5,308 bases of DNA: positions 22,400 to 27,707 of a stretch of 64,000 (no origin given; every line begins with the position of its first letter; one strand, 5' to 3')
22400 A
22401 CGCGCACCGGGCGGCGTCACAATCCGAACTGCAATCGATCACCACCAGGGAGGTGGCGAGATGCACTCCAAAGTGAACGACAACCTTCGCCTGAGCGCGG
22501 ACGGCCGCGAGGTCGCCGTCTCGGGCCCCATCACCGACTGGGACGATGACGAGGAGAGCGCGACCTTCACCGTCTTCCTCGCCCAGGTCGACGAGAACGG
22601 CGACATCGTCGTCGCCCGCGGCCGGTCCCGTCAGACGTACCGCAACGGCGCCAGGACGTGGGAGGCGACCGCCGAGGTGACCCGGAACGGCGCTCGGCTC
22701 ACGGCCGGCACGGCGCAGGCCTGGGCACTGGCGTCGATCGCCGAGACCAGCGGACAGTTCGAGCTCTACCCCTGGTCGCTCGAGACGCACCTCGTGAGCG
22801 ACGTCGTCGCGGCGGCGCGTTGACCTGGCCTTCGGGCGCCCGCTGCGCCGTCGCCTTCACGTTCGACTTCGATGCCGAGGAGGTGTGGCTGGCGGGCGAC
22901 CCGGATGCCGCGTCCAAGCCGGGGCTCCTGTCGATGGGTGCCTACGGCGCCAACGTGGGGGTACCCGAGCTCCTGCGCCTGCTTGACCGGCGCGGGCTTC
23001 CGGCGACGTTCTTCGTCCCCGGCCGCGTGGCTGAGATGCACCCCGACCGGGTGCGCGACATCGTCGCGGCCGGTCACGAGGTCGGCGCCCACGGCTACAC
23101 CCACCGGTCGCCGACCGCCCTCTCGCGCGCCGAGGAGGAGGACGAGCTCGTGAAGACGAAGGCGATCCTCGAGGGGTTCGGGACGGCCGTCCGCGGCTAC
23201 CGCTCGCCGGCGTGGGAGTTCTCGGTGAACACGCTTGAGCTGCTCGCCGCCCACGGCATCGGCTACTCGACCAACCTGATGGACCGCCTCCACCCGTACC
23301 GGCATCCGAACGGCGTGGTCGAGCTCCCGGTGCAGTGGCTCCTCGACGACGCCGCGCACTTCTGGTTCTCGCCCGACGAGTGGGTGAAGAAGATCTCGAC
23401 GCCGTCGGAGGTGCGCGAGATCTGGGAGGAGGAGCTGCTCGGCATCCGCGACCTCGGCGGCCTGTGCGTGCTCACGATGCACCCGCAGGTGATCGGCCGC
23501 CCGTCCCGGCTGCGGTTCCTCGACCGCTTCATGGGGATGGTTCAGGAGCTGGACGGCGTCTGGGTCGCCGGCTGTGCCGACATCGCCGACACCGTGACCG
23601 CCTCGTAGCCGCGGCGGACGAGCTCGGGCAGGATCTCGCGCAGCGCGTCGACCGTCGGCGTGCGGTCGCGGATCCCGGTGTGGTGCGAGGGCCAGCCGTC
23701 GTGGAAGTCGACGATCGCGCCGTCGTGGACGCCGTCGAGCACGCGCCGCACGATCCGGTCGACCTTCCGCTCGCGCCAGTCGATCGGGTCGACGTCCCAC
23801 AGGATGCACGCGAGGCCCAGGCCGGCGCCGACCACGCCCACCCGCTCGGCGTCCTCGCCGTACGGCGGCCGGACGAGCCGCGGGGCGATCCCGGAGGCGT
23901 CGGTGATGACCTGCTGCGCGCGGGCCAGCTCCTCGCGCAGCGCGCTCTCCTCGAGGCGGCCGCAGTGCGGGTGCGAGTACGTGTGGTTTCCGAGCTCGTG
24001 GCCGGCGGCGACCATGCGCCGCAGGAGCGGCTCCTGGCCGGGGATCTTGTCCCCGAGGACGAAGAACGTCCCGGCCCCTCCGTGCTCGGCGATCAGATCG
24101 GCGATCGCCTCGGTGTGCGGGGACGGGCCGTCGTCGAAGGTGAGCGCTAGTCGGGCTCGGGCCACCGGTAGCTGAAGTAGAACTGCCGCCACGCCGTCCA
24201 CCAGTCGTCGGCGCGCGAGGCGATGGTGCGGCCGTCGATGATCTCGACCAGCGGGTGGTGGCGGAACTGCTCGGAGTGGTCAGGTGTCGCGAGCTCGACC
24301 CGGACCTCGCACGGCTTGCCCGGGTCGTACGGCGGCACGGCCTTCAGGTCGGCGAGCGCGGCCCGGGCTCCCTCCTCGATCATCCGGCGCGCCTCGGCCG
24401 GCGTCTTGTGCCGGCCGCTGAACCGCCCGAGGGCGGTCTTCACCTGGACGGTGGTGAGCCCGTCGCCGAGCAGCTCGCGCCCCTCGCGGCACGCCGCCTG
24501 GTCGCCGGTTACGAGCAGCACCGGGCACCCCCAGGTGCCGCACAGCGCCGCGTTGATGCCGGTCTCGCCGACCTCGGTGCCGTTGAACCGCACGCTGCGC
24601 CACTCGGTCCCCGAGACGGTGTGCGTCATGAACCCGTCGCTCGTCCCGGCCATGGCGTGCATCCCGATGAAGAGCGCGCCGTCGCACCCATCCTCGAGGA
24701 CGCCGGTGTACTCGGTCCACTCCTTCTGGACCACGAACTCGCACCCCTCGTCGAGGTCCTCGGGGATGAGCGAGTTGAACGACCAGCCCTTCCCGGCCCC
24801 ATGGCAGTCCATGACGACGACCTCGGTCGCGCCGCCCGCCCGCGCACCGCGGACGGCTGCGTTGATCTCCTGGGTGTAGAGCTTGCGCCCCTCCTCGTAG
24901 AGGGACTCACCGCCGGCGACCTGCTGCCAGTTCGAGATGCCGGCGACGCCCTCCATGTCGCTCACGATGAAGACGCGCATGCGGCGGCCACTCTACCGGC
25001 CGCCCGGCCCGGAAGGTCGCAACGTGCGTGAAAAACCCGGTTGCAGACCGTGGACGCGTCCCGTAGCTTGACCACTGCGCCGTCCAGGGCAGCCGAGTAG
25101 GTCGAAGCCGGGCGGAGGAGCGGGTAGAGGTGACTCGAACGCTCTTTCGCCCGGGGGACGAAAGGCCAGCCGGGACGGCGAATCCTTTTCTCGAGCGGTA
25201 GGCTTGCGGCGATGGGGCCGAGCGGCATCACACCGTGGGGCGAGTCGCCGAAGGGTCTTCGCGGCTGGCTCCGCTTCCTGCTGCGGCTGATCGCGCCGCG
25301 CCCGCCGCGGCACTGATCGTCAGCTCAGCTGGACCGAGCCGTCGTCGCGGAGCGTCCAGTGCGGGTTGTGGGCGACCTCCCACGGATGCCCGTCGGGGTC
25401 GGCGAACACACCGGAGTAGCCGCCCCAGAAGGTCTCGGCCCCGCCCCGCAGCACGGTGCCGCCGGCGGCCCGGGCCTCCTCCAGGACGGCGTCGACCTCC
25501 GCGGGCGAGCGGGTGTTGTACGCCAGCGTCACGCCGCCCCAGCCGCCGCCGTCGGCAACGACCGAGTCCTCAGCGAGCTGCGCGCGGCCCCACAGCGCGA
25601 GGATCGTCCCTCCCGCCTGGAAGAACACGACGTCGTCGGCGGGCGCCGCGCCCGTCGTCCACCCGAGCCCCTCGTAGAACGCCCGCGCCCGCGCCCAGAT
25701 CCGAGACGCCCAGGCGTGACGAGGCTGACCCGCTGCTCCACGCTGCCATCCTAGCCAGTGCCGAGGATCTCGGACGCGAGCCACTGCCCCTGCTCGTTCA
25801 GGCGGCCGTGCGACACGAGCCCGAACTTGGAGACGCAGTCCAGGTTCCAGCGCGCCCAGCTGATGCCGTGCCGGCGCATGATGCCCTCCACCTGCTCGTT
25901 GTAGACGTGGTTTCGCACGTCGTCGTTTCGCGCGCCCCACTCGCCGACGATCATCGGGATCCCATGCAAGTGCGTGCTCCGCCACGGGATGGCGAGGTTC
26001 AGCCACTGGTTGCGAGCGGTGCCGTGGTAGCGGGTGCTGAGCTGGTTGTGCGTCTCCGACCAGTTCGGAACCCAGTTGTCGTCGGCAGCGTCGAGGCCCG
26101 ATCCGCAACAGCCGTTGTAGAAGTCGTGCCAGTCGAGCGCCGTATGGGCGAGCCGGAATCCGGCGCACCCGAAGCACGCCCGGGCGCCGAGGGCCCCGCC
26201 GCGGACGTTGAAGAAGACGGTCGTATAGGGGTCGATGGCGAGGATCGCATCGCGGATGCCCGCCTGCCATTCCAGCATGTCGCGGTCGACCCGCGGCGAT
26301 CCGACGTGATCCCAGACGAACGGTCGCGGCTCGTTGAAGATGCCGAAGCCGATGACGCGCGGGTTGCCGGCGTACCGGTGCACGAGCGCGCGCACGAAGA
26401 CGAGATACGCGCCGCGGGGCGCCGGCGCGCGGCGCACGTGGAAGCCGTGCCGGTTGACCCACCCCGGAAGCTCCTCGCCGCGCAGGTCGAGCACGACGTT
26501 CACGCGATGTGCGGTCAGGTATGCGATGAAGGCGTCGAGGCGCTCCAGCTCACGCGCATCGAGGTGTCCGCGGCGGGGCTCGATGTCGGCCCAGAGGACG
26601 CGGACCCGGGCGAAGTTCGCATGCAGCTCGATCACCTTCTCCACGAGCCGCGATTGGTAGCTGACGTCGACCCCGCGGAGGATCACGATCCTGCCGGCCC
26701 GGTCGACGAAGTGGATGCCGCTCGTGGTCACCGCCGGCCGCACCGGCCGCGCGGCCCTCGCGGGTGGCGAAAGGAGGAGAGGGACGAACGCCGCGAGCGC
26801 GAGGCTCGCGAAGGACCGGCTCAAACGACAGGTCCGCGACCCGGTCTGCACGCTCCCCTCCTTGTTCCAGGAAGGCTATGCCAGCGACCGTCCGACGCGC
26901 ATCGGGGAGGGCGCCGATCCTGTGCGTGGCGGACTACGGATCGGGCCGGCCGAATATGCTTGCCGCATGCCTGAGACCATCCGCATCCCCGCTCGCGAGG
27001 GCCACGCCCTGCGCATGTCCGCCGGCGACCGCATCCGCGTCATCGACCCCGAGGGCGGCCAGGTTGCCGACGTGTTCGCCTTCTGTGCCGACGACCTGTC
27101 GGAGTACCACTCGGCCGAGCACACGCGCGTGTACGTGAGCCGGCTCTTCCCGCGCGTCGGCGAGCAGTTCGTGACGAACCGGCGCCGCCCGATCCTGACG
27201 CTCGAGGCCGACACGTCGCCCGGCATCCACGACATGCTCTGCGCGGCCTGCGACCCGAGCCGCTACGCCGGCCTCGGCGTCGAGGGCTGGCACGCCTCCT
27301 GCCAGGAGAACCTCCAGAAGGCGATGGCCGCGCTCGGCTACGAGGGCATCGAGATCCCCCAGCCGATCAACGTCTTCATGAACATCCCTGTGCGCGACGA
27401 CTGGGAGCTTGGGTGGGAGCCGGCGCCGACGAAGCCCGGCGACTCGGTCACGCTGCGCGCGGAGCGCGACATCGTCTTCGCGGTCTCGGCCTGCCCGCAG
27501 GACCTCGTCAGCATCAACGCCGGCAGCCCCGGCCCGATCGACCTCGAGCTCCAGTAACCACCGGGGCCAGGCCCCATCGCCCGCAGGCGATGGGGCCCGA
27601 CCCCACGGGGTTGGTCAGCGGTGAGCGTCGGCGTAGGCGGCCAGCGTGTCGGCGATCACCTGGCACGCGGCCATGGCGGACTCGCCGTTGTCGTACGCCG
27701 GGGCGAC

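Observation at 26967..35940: PucR-controlled seven-gene operon with two ureohydrolases, plus a convergent DUF1989 gene: candidate guanidino-compound catabolic island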

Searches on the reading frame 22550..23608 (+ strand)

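Call 9: search_protein_families(library=pfam, proteins=[window:22550-23608:+], max_evalue=0.001)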
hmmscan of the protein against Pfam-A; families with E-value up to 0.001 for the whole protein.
window:22550-23608:+ (352 aa): 2 families
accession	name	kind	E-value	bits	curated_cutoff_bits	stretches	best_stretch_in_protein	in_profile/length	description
PF01522.26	Polysacc_deac_1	-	6.9e-21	74.9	23.1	1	135-237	18-121/124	Polysaccharide deacetylase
PF10096.14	DUF2334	-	9.4e-07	29.1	26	1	167-314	58-190/203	Uncharacterized protein conserved in bacteria (DUF2334)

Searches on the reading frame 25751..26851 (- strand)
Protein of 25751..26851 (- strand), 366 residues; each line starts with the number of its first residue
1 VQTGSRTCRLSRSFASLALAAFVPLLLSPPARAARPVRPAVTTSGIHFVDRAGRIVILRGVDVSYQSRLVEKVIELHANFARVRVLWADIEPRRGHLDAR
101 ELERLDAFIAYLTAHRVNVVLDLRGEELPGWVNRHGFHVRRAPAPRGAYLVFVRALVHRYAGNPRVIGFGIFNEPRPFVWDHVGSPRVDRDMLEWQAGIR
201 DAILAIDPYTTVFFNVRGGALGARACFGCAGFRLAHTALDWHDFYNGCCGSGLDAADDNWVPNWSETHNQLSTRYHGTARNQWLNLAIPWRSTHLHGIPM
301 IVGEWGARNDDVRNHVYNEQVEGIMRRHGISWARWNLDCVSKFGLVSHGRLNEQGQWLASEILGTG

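Call 9: search_protein_families(library=pfam, proteins=[window:25751-26851:-], max_evalue=0.001)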
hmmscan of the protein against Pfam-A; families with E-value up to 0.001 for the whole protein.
window:25751-26851:- (366 aa): 1 family
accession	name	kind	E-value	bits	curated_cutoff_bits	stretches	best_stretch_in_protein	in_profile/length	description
PF00150.24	Cellulase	-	6e-16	59.2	23.5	1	68-337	25-268/272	Cellulase (glycosyl hydrolase family 5)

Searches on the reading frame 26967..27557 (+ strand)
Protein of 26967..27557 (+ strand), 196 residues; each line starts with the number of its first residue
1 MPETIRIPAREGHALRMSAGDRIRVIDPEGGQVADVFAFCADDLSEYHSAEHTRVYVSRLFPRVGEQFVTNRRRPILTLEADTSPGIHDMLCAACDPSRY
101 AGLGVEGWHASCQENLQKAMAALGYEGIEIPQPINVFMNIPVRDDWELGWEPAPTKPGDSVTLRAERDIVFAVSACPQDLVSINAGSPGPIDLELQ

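Call 6: search_protein_families(library=pfam, proteins=[window:26967-27557:+], max_evalue=0.01)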
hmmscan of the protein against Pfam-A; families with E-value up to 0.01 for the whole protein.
window:26967-27557:+ (196 aa): 1 family
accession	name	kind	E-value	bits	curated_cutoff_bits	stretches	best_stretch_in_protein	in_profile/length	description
PF09347.15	DUF1989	-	2.9e-48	164.1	27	1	6-170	2-168/168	Domain of unknown function (DUF1989)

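Call 7: search_protein_families(library=ncbifam, proteins=[window:26967-27557:+], max_evalue=0.01)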
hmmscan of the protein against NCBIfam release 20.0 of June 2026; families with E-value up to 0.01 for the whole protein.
window:26967-27557:+ (196 aa): 3 families
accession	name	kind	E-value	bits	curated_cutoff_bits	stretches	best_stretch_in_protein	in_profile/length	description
TIGR03424.1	urea_degr_1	equivalog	2.7e-28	98.9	284.7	1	6-193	7-195/198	urea amidolyase associated protein UAAP2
NF053776.1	TmaoDeMthMsil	equivalog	2.3e-27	95.8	1100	1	4-192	166-358/763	trimethylamine N-oxide demethylase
TIGR03425.1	urea_degr_2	hypoth_equivalog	7.1e-18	64.7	205.95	1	13-194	13-201/233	urea amidolyase associated protein UAAP1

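Call 92: search_solved_structures(query=window:26967-27557:+, max_evalue=0.001)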
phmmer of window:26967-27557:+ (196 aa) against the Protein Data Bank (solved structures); distinct sequences matched with E-value up to 0.001: 4.
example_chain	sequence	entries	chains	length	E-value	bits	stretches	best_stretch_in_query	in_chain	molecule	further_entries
3oru_A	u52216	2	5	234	4.9e-55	189.6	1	4-193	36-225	DUF1989 family protein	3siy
9q59_A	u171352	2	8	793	4.6e-15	59.1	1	5-184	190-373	trimethylamine N-oxide demethylase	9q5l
9q5a_A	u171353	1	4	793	7e-14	55.3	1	5-184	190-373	Trimethylamine N-oxide Demethylase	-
3di4_A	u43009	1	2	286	3.4e-12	49.8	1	5-179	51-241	Uncharacterized Protein DUF1989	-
